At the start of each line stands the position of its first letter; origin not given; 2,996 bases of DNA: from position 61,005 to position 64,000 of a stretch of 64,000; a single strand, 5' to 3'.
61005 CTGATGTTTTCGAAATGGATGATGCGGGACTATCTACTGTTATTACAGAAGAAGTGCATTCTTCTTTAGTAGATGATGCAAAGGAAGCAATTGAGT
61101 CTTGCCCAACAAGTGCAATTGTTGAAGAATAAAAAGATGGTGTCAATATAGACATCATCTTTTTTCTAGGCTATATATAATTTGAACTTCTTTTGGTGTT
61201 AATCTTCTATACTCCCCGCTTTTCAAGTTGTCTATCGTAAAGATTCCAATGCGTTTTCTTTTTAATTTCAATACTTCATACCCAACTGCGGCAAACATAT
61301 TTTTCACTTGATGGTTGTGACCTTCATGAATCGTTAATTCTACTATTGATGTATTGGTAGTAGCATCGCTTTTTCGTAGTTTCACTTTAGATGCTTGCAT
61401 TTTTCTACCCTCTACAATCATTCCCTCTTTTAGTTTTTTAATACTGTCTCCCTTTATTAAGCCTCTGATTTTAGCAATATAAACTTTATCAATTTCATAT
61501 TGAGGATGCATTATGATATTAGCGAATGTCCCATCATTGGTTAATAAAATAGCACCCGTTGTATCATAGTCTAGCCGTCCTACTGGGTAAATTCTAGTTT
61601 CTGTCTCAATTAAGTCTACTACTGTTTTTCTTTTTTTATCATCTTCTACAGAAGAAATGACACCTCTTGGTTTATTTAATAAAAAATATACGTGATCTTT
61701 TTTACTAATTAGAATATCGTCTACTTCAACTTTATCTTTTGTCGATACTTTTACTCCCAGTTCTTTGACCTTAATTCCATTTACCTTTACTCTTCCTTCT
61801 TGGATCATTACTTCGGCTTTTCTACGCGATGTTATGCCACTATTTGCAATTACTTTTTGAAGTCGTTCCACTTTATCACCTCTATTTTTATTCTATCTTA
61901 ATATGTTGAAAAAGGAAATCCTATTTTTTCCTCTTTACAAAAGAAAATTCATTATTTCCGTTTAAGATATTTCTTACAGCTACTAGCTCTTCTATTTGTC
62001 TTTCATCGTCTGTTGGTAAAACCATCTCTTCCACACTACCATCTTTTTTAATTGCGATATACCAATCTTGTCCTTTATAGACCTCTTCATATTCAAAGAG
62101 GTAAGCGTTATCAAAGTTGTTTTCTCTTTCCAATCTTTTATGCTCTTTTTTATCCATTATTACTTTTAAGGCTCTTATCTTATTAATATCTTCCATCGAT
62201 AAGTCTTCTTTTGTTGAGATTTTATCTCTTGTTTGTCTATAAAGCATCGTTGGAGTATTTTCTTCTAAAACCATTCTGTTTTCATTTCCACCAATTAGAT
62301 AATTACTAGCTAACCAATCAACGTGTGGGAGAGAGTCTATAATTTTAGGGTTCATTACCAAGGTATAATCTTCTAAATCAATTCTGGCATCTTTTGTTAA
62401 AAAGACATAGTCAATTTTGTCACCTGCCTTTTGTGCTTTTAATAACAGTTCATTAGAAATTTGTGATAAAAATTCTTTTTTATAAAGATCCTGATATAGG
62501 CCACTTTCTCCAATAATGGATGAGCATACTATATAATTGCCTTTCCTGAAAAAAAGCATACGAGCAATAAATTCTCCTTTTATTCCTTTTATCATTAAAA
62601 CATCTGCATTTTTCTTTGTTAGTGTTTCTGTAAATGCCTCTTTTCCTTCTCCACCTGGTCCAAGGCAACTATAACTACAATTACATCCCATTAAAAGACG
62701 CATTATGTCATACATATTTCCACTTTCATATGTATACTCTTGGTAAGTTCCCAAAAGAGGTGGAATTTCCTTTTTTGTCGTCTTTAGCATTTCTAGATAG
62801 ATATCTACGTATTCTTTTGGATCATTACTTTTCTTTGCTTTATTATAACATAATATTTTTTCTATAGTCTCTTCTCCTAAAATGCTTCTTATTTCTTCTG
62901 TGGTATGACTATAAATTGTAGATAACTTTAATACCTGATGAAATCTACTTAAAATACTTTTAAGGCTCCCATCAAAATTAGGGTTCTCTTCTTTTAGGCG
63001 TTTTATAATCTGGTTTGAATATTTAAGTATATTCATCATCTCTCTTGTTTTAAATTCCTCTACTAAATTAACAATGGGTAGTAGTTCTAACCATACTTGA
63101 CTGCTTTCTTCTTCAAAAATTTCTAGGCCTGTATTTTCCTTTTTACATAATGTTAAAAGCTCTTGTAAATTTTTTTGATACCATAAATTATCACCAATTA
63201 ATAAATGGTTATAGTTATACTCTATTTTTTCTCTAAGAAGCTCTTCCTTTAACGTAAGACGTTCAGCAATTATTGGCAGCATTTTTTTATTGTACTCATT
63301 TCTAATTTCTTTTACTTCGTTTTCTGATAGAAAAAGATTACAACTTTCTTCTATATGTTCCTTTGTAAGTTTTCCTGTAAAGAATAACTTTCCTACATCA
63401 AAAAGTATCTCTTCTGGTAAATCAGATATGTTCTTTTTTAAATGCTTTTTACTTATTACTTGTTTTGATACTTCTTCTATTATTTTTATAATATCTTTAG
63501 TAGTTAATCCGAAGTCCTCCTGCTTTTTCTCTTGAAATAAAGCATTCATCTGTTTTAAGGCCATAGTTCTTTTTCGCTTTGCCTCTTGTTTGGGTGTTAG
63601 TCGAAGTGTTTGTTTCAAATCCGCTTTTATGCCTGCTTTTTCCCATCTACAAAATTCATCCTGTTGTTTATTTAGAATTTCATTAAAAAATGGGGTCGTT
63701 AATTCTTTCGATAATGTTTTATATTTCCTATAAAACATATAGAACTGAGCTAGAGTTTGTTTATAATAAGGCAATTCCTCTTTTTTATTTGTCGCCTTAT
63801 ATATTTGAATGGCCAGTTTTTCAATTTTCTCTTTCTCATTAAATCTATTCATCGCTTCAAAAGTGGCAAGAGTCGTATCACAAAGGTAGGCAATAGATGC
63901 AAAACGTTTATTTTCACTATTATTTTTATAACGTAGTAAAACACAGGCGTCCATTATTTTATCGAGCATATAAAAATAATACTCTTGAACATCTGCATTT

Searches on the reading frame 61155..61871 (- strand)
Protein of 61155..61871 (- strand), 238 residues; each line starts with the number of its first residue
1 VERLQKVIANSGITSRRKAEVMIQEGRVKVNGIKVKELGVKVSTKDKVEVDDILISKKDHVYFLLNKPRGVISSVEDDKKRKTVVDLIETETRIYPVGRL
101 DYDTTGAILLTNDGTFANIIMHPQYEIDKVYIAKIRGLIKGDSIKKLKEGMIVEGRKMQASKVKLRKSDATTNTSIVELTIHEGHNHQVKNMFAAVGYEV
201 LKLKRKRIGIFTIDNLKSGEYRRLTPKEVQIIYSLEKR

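Call 9: search_protein_families(library=pfam, proteins=[window:61155-61871:-])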
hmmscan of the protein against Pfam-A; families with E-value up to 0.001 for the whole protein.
window:61155-61871:- (238 aa): 3 families
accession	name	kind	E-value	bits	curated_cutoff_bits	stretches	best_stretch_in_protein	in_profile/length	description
PF00849.27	PseudoU_synth_2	-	9.5e-26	91.3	26.8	1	62-195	2-152/152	RNA pseudouridylate synthase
PF01479.30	S4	-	3.3e-12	46.4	22.8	1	2-48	1-48/48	S4 domain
PF22421.1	SYY_C-terminal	-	2.2e-06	27.9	27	1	4-64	21-82/83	Tyrosine--tRNA ligase SYY-like C-terminal domain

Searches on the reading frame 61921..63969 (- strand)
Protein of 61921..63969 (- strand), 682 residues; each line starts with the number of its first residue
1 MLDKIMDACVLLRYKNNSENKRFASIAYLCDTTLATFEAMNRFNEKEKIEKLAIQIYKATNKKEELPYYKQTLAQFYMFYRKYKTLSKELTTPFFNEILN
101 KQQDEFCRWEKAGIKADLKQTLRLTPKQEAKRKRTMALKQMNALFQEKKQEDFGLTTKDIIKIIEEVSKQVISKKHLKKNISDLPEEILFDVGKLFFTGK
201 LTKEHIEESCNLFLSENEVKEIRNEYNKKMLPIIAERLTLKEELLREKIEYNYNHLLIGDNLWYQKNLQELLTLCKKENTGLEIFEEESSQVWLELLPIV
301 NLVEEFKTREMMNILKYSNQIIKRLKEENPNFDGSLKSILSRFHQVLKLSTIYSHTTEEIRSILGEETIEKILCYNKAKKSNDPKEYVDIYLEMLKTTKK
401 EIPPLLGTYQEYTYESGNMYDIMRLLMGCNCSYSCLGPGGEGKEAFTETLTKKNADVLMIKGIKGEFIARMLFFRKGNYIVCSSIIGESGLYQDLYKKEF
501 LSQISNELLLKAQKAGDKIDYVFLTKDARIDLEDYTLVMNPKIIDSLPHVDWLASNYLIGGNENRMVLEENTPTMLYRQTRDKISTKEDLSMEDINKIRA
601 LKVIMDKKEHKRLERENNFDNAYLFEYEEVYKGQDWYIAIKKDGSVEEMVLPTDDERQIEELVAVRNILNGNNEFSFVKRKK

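Call 9: search_protein_families(library=pfam, proteins=[window:61921-63969:-])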
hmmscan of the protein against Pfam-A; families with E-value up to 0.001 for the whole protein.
window:61921-63969:- (682 aa): 0 families

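Call 56: find_encoding_contigs(protein=window:61921-63969:-, flank=10000, max_places=1)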
Protein window:61921-63969:- (682 aa): no gene with exactly this product is on record in the collection.
